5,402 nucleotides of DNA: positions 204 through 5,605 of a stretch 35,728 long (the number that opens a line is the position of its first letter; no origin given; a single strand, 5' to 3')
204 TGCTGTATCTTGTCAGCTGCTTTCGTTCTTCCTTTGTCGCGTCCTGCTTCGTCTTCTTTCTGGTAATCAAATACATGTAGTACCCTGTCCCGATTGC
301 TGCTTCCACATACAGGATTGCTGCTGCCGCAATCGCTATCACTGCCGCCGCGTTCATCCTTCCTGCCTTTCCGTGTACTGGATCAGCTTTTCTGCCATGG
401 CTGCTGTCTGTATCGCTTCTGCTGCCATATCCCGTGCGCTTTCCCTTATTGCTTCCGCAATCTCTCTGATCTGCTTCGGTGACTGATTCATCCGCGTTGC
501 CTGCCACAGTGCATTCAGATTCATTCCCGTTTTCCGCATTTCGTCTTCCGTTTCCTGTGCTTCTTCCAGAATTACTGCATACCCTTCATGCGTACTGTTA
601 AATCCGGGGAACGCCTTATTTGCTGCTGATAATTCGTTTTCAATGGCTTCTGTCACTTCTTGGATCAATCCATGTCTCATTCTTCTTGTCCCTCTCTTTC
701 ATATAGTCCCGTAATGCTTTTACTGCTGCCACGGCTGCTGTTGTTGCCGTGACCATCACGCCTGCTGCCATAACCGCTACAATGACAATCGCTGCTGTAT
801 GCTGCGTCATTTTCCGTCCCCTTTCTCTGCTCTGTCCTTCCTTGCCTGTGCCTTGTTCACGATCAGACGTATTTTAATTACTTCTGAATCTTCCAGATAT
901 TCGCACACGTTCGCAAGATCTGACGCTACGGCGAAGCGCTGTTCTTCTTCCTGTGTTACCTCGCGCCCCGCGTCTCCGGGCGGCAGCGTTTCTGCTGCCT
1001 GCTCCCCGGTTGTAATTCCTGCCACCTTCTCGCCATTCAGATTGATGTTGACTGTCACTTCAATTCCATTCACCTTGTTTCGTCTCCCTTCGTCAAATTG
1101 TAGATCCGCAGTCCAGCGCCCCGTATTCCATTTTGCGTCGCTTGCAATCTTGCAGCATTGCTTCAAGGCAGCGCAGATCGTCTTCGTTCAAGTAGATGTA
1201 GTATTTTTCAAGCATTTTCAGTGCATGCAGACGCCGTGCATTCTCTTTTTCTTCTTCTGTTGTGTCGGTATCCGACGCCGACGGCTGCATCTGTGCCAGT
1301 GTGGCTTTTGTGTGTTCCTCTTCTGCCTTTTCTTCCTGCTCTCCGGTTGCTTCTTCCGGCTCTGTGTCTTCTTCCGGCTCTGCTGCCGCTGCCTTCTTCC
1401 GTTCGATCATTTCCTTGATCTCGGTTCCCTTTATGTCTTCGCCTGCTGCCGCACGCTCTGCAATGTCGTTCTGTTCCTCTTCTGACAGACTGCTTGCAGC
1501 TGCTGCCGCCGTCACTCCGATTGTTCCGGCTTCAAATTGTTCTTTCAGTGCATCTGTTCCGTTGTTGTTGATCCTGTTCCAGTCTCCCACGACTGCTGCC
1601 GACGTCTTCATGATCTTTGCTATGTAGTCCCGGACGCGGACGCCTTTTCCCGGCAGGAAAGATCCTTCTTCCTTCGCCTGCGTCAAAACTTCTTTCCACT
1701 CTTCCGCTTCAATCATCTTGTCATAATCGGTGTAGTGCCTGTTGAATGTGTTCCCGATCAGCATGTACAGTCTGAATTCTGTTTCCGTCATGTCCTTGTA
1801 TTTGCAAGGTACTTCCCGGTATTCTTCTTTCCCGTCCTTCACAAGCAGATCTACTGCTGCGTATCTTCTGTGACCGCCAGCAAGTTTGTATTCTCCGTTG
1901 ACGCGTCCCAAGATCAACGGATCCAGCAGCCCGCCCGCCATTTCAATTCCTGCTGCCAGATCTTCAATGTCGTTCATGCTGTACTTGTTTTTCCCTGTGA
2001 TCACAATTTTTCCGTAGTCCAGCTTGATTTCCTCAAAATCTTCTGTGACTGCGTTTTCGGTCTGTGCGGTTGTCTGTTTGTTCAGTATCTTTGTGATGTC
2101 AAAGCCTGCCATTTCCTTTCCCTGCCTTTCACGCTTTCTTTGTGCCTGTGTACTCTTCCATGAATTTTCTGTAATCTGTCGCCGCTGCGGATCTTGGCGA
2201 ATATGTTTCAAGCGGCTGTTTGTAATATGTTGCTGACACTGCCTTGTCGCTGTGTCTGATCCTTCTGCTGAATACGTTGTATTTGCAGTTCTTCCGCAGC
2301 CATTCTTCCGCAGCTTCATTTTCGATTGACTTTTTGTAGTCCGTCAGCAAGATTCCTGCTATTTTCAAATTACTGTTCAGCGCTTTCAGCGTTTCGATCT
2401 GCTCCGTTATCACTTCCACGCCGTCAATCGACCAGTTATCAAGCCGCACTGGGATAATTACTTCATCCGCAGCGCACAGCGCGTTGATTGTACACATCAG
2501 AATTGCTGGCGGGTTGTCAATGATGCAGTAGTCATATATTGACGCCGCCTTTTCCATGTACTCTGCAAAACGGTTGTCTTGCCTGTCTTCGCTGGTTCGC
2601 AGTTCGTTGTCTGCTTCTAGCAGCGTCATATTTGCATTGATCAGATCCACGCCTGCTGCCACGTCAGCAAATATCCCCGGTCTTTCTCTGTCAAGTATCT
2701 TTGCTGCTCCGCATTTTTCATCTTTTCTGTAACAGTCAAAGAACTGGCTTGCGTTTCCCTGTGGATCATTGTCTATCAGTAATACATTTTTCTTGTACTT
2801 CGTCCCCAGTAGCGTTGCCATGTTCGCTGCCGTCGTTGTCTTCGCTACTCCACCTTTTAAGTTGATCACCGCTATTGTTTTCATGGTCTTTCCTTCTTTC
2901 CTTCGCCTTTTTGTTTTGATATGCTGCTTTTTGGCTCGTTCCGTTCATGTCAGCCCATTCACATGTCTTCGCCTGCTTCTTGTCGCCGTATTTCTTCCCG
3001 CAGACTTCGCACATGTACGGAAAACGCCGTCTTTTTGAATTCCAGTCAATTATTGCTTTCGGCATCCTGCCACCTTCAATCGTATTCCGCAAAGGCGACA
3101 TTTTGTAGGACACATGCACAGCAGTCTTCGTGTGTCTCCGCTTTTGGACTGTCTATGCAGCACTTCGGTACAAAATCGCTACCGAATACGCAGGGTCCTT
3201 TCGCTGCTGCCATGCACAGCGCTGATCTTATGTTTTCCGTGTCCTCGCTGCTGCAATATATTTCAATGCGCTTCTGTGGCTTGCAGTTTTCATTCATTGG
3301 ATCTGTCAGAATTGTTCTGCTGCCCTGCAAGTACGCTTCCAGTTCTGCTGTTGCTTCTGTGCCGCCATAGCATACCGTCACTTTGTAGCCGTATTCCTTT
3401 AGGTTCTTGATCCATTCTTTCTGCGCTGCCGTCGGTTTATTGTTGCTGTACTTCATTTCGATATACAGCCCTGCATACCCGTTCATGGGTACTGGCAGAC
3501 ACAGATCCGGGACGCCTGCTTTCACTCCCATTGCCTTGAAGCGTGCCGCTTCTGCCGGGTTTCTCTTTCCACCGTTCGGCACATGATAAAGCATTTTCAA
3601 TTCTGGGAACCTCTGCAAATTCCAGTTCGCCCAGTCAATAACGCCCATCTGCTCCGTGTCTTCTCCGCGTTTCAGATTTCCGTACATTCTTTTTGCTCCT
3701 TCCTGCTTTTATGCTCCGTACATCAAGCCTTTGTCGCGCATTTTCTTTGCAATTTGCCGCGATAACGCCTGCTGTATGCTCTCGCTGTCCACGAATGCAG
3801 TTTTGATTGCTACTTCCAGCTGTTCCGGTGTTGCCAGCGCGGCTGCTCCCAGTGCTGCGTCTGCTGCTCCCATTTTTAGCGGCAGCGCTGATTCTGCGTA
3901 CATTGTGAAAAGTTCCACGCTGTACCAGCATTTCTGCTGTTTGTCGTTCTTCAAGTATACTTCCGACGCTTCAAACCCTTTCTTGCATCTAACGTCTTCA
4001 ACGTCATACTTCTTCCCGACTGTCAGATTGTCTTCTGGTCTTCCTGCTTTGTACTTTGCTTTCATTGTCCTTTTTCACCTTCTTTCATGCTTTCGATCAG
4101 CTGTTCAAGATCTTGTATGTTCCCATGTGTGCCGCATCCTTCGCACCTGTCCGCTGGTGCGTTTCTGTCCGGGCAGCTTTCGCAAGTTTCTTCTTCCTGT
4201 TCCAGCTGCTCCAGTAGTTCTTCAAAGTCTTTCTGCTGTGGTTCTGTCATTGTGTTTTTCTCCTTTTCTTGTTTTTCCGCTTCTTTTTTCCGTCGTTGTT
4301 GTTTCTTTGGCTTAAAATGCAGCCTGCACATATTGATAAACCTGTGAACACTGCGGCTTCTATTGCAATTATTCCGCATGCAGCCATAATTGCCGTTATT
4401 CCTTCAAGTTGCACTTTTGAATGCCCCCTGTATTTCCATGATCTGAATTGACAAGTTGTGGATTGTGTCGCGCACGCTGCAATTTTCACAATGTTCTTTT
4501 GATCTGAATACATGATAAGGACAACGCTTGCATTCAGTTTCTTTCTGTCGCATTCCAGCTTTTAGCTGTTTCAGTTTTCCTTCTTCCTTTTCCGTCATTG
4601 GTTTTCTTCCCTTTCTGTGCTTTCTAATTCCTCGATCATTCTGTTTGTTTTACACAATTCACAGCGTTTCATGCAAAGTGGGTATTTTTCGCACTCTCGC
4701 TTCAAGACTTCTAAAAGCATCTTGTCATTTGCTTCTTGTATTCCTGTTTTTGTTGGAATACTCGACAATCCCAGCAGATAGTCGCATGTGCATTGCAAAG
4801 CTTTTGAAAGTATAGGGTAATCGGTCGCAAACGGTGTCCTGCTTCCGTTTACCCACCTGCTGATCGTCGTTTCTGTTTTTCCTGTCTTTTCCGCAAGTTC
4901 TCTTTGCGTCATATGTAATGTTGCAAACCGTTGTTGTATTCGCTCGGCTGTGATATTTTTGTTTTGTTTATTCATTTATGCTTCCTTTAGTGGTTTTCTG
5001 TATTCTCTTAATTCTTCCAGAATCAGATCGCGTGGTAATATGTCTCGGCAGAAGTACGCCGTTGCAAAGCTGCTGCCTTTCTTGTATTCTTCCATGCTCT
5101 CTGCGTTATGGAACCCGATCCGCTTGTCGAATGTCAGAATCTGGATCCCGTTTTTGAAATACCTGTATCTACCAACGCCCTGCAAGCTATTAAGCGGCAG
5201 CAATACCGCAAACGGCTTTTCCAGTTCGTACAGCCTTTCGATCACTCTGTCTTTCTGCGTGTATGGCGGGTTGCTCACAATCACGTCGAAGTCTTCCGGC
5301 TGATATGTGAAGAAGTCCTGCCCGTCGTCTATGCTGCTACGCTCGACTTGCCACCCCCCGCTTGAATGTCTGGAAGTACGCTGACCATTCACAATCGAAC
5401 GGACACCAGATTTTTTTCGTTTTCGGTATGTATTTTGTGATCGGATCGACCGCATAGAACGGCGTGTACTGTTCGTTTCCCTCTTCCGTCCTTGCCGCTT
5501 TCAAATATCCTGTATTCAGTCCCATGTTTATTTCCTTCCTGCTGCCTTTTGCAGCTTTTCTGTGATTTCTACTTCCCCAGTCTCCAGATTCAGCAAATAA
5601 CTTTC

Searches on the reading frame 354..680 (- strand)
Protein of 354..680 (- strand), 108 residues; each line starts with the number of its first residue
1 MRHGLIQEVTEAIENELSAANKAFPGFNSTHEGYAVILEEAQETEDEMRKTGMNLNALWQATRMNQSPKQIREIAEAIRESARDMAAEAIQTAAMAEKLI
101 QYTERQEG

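Call 26: search_protein_families(library=pfam, proteins=[window:354-680:-], max_evalue=0.01)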
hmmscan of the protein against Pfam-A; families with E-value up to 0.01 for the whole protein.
window:354-680:- (108 aa): 0 families

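Call 54: search_protein_families(library=phrogs, proteins=[window:354-680:-], max_evalue=0.001)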
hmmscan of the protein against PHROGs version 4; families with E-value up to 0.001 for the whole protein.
window:354-680:- (108 aa): 2 families
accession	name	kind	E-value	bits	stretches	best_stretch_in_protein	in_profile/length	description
phrog_25385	-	unknown function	2.1e-16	61.1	1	14-103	13-101/128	-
phrog_2831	-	unknown function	0.00034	21.1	1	7-106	17-97/295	-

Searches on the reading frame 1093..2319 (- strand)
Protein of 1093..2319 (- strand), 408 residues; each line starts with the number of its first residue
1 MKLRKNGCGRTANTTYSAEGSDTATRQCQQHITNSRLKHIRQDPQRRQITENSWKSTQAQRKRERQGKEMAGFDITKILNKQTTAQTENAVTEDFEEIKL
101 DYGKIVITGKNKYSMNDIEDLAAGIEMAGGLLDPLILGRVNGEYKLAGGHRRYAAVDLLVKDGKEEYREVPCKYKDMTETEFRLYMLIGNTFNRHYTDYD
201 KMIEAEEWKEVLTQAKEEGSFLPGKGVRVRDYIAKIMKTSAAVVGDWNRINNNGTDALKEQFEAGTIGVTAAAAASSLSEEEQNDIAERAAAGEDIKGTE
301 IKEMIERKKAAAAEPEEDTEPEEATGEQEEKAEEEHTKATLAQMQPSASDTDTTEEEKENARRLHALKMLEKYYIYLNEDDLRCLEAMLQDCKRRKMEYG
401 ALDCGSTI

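Call 25: search_protein_families(library=pfam, proteins=[window:1093-2319:-], max_evalue=0.01)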
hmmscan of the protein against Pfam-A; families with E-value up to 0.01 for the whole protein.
window:1093-2319:- (408 aa): 1 family
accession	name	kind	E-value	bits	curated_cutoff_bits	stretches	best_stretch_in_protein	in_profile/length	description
PF02195.25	ParB_N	-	9.7e-05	22.8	26.3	1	110-190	19-93/95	ParB N-terminal domain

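Call 54: search_protein_families(library=phrogs, proteins=[window:1093-2319:-], max_evalue=0.001)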
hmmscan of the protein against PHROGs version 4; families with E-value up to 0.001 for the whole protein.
window:1093-2319:- (408 aa): 5 families
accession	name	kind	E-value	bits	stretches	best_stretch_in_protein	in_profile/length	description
phrog_15982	-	unknown function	4.4e-48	165.4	1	70-337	1-265/453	-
phrog_4715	-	DNA, RNA and nucleotide metabolism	4.3e-36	125.5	1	59-361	105-407/630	ParB-like partition protein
phrog_27290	-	unknown function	3.9e-20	73.1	1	70-309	1-239/517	-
phrog_4272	-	unknown function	2.1e-07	30.7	1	38-195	353-509/764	-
phrog_1033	-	DNA, RNA and nucleotide metabolism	1.7e-05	25.8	0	118-200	58-140/334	ParB-like partition protein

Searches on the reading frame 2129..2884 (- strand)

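Call 25: search_protein_families(library=pfam, proteins=[window:2129-2884:-], max_evalue=0.01)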
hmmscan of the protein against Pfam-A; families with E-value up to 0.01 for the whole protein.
window:2129-2884:- (251 aa): 7 families
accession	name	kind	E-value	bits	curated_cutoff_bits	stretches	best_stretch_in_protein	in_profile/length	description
PF13614.12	AAA_31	-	2.8e-41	141.8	27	1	1-175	1-177/177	AAA domain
PF01656.29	CbiA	-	1.2e-19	70.9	25.4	1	4-223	1-123/125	CobQ/CobB/MinD/ParA nucleotide binding domain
PF06564.18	CBP_BcsQ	-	1.8e-08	34.7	21.3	1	1-239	1-227/234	Cellulose biosynthesis protein BcsQ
PF02374.21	ArsA_ATPase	-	6.2e-06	26.1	24.3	1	7-97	6-71/305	Anion-transporting ATPase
PF09140.17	MipZ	-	2.1e-05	24.4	20.7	1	3-147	2-130/262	ATPase MipZ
PF10609.15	ParA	-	2.5e-05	24.2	27.1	1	2-126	4-121/246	NUBPL iron-transfer P-loop NTPase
PF00142.24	Fer4_NifH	-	3.2e-05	24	25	0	7-47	5-44/271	4Fe-4S iron sulfur cluster binding proteins, NifH/frxC family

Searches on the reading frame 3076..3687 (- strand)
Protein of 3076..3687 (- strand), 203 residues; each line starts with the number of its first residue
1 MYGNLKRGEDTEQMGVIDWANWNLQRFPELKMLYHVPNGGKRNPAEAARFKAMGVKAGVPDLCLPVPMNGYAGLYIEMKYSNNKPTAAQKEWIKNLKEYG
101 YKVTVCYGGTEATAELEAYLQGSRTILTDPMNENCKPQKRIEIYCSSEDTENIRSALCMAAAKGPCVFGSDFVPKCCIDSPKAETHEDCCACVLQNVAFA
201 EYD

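Call 25: search_protein_families(library=pfam, proteins=[window:3076-3687:-], max_evalue=0.01)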
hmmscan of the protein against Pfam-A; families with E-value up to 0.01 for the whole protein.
window:3076-3687:- (203 aa): 1 family
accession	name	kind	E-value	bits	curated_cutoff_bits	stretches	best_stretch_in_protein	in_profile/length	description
PF08774.17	VRR_NUC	-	3.4e-11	43.6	23.8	1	21-108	13-114/116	VRR-NUC domain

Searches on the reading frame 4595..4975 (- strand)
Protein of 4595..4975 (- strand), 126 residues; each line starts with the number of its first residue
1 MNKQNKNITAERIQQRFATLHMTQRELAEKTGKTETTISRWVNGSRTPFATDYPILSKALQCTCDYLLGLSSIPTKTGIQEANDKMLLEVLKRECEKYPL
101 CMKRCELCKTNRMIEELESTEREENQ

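Call 25: search_protein_families(library=pfam, proteins=[window:4595-4975:-], max_evalue=0.01)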
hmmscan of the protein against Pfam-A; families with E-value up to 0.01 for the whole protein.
window:4595-4975:- (126 aa): 6 families
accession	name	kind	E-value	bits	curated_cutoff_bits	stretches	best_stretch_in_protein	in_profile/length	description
PF01381.28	HTH_3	-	3.1e-10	40.4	23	1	20-67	8-55/55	Helix-turn-helix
PF13443.12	HTH_26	-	0.00016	22.3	22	1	12-48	1-38/63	Cro/C1-type HTH DNA-binding domain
PF13560.12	HTH_31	-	0.00028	21.6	27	1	22-61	15-55/64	Helix-turn-helix domain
PF13412.12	HTH_24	-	0.0018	18.2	21.9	0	22-40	18-36/48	Winged helix-turn-helix DNA-binding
PF17762.8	HTH_ParB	-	0.0039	17.7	22.6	1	10-39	9-38/102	ParB HTH domain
PF12844.13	HTH_19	-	0.0064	16.8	30.2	0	21-48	12-39/64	Helix-turn-helix domain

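Call 54: search_protein_families(library=phrogs, proteins=[window:4595-4975:-], max_evalue=0.001)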
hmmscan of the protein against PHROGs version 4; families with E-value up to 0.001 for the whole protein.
window:4595-4975:- (126 aa): 14 families
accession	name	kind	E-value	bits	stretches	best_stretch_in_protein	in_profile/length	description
phrog_8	-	transcription regulation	1.7e-14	55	1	1-94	69-150/346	transcriptional regulator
phrog_4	-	transcription regulation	1.6e-12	48.1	1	1-77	125-201/400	transcriptional repressor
phrog_3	-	transcription regulation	9.4e-10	39.8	1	3-83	83-163/430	transcriptional repressor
phrog_2967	-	transcription regulation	1.6e-09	38.7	1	2-71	4-73/225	transcriptional regulator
phrog_2439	-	transcription regulation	4.6e-08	33.3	1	4-77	3-75/367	transcriptional regulator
phrog_4779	-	transcription regulation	3.4e-07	31.7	1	9-46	3-40/98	transcriptional regulator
phrog_1468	-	transcription regulation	1.7e-05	25.3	1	3-48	2-47/67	transcriptional repressor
phrog_34939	-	unknown function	2.9e-05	24.8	1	10-77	11-79/280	-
phrog_4151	-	DNA, RNA and nucleotide metabolism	5.5e-05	24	1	1-43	1-42/154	DNA binding protein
phrog_2328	-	transcription regulation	7.8e-05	23.5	1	9-67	16-74/128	transcriptional repressor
phrog_4836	-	transcription regulation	0.00015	22.4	1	10-113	77-175/194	CII-like regulator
phrog_11423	-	unknown function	0.0004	21.1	1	2-123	3-118/176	-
phrog_296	-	integration and excision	0.00066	19.5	1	2-47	221-266/626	DNA transposition protein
phrog_59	-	DNA, RNA and nucleotide metabolism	0.00075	20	1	8-79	245-305/423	HNH endonuclease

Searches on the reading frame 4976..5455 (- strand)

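Call 25: search_protein_families(library=pfam, proteins=[window:4976-5455:-], max_evalue=0.01)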
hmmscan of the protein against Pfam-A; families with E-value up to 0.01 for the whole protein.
window:4976-5455:- (159 aa): 1 family
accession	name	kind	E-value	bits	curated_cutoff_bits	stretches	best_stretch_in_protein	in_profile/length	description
PF07669.17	Eco57I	-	8.3e-05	23.2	25.3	1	36-73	53-92/171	Eco57I restriction-modification methylase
